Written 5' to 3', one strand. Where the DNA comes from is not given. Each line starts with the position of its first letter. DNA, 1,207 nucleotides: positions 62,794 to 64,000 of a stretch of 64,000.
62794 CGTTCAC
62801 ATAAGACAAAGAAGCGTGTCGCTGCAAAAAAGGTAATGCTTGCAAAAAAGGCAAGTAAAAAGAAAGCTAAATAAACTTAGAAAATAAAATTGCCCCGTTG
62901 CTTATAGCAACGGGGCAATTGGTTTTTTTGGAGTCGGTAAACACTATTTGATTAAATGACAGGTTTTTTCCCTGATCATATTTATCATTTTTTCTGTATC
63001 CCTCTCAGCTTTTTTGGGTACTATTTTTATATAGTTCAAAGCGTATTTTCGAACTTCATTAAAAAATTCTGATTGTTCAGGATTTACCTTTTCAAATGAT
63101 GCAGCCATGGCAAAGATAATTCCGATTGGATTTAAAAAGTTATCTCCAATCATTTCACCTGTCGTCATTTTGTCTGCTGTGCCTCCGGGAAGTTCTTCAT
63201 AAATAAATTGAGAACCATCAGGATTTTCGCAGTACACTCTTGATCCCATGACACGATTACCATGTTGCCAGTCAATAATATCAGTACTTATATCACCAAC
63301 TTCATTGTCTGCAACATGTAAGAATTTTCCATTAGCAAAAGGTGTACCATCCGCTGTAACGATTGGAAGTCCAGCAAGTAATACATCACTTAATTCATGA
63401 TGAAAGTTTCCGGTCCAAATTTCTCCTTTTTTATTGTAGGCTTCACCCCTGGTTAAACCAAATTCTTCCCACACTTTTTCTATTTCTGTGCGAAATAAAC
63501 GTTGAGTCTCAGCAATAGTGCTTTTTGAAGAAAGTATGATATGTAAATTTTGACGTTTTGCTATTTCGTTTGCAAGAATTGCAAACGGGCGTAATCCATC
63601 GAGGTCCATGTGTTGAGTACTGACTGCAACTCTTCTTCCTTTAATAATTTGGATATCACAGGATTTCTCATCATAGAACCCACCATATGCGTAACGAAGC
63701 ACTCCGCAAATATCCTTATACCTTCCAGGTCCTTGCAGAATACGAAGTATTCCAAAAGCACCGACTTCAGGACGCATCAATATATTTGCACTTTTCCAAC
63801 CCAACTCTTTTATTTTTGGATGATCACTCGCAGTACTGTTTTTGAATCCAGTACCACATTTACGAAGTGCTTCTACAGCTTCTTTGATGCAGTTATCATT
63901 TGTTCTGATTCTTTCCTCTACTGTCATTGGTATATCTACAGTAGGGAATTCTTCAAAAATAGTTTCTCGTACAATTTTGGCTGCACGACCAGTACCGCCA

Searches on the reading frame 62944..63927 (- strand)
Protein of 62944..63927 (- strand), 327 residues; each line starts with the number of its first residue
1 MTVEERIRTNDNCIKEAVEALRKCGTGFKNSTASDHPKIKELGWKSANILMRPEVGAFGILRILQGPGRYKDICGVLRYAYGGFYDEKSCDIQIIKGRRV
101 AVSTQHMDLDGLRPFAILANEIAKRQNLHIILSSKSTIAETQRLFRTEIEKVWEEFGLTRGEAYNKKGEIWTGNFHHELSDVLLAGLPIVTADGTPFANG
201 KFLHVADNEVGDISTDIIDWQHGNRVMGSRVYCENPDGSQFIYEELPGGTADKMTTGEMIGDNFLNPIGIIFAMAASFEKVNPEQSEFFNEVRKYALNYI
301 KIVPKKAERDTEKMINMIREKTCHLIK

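Call 24: search_protein_families(library=pfam, proteins=[window:62944-63927:-], max_evalue=0.001)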
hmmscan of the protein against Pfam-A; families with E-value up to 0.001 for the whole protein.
window:62944-63927:- (327 aa): 1 family
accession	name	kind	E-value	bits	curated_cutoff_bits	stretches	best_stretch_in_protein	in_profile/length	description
PF00180.25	Iso_dh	-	3.6e-09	36.8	27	1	71-279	123-303/348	Isocitrate/isopropylmalate dehydrogenase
